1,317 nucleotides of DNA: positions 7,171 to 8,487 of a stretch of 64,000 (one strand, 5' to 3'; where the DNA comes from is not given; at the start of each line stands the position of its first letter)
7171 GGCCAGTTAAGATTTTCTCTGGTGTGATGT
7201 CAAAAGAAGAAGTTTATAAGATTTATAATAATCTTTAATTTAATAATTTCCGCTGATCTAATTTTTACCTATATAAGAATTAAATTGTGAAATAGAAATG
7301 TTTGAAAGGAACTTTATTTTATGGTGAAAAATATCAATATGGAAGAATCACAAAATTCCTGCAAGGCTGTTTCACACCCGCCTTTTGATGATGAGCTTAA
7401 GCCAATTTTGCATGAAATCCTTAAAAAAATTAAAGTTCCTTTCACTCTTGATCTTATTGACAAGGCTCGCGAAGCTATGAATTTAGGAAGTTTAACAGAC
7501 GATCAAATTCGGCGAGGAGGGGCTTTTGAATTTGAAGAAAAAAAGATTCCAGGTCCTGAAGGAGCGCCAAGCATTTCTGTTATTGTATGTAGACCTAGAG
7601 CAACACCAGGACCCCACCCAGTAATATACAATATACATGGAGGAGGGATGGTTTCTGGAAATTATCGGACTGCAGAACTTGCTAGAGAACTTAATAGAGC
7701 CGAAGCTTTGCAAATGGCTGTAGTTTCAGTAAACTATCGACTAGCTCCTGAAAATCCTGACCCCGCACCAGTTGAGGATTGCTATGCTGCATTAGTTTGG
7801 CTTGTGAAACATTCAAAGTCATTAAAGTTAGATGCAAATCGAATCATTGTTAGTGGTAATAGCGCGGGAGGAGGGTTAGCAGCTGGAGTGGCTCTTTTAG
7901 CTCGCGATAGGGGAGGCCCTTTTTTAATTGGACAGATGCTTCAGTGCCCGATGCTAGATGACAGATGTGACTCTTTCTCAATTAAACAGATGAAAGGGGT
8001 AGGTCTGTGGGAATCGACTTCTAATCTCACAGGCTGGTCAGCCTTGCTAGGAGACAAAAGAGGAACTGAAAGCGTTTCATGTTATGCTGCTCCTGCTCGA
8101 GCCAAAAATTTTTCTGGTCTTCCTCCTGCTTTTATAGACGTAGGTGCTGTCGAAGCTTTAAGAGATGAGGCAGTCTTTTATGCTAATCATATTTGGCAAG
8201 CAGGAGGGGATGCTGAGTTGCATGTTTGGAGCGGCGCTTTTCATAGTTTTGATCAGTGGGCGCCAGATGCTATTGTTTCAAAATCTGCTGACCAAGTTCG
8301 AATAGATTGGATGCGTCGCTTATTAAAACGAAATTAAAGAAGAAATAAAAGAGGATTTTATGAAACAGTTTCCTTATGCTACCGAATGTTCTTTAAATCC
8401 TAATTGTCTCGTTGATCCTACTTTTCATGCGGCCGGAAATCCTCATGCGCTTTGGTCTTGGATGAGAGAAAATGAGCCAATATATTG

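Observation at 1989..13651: Non-canonical assembly-line logic: A-T-C NRPS ending in a condensation domain plus a KS-AT-T PKS with an NRPS-style carrier, and no TE or reductase release domain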

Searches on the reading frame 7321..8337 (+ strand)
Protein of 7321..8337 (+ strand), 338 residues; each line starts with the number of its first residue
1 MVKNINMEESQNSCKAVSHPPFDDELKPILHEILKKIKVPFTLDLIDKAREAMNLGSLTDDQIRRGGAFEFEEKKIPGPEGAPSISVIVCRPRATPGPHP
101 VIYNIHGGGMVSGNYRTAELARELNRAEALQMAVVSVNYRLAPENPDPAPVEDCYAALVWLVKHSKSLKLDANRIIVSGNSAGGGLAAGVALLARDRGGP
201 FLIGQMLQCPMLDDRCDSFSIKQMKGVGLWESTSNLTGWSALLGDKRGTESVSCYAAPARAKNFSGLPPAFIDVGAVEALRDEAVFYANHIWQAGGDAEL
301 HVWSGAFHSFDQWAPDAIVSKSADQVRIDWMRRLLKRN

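Call 3: search_protein_families(library=pfam, proteins=[window:7321-8337:+])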
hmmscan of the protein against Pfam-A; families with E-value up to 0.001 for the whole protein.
window:7321-8337:+ (338 aa): 4 families
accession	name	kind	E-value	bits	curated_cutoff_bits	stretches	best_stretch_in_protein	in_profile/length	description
PF07859.19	Abhydrolase_3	-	5.5e-50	170.5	25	1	104-310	3-208/210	alpha/beta hydrolase fold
PF20434.5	BD-FAE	-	8.5e-24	84.7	26.8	1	92-220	6-123/215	BD-FAE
PF00135.34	COesterase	-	3e-07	30.2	27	1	86-190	89-200/515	Carboxylesterase family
PF12697.13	Abhydrolase_6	-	8e-05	23.8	26.3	1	105-301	4-180/217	Alpha/beta hydrolase family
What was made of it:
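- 7321..8337 (+): Hormone-sensitive-lipase-type alpha/beta hydrolase (HGGG, GNSAG); the most conserved gene of the cluster family. Abhydrolase_3 E 5e-50 (call 3).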

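Call 4: search_protein_families(library=ncbifam, proteins=[window:7321-8337:+])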
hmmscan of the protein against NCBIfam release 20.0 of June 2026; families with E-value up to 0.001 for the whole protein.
window:7321-8337:+ (338 aa): 9 families
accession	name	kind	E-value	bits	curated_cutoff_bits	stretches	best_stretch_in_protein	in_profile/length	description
NF058653.1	LipP1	equivalog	3.3e-56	190.4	350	1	41-315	18-284/300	LipP1 family hormone-sensitive lipase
NF033149.0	CHL_hydrolase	equivalog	6e-43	146.9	500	1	92-311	68-285/310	chloramphenicol hydrolase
NF058651.1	GESAG_HSLs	subfamily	1.5e-27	96.5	430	1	91-314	60-274/296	GESAG motif subfamily hormone-sensitive lipase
NF007547.0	PRK10162.1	equivalog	2.1e-21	76.2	389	1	72-311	61-295/321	acetyl esterase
NF058649.1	GTSAG_HSLs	subfamily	8.7e-21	74.6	380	1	85-314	75-290/312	GTSAG motif subfamily hormone-sensitive lipase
NF058650.1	GCSAG_HSLs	subfamily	3.7e-17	62.9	410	1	99-333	85-311/314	GCSAG motif subfamily hormone-sensitive lipase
NF052354.1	EstLipQMycob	equivalog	4.3e-07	28.9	700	1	77-196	142-261/418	esterase LipQ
NF041556.1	tannase_B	equivalog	0.00012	21.6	300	1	148-190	130-172/463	subtype B tannase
NF052620.1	AryltfaseLP1002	equivalog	0.00012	21.5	300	1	100-188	33-121/265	lp_1002 family arylesterase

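Call 41: search_solved_structures(query=window:7321-8337:+, max_evalue=1e-20)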
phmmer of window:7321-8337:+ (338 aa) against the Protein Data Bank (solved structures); distinct sequences matched with E-value up to 1e-20: 59.
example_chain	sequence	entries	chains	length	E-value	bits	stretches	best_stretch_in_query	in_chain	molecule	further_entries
7wol_A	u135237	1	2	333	5.8e-64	219.4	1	75-336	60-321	Lipase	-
7b4q_A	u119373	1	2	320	2.3e-61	210.9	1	32-335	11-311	Lipase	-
1lzk_A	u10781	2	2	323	7.2e-54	186.3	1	69-325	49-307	HEROIN ESTERASE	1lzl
3qh4_A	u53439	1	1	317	5.8e-40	140.5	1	17-320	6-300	Esterase LipW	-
4ypv_A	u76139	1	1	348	4.7e-35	124.4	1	38-321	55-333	Est8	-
2yh2_A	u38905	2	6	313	1.8e-33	119.2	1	26-315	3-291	ESTERASE | ALPHA/BETA HYDROLASE FOLD-3 DOMAIN PROTEIN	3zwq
6aae_A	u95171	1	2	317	3.5e-33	118.2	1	98-311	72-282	Esterase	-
6iey_B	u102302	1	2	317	9.9e-33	116.8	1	98-311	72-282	Esterase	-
1qz3_A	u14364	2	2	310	1e-31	113.4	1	84-313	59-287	CARBOXYLESTERASE EST2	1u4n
1jji_A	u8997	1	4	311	1.2e-31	113.3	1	71-318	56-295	Carboxylesterase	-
4ob8_A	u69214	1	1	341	2e-31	112.5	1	69-314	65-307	Alpha/beta hydrolase fold-3 domain protein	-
1evq_A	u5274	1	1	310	2.2e-31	112.3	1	84-313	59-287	SERINE HYDROLASE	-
4ob7_A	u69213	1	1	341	2.7e-31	112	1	69-314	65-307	Alpha/beta hydrolase fold-3 domain protein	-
9ju4_A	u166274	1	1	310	4.2e-31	111.4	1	84-313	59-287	Alpha/beta hydrolase fold-3 domain protein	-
4ou4_A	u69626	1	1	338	5e-31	111.1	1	69-314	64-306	Alpha/beta hydrolase fold-3 domain protein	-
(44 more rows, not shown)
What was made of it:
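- Nearest solved relatives are ordinary lipases and esterases, including heroin esterase (call 41).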
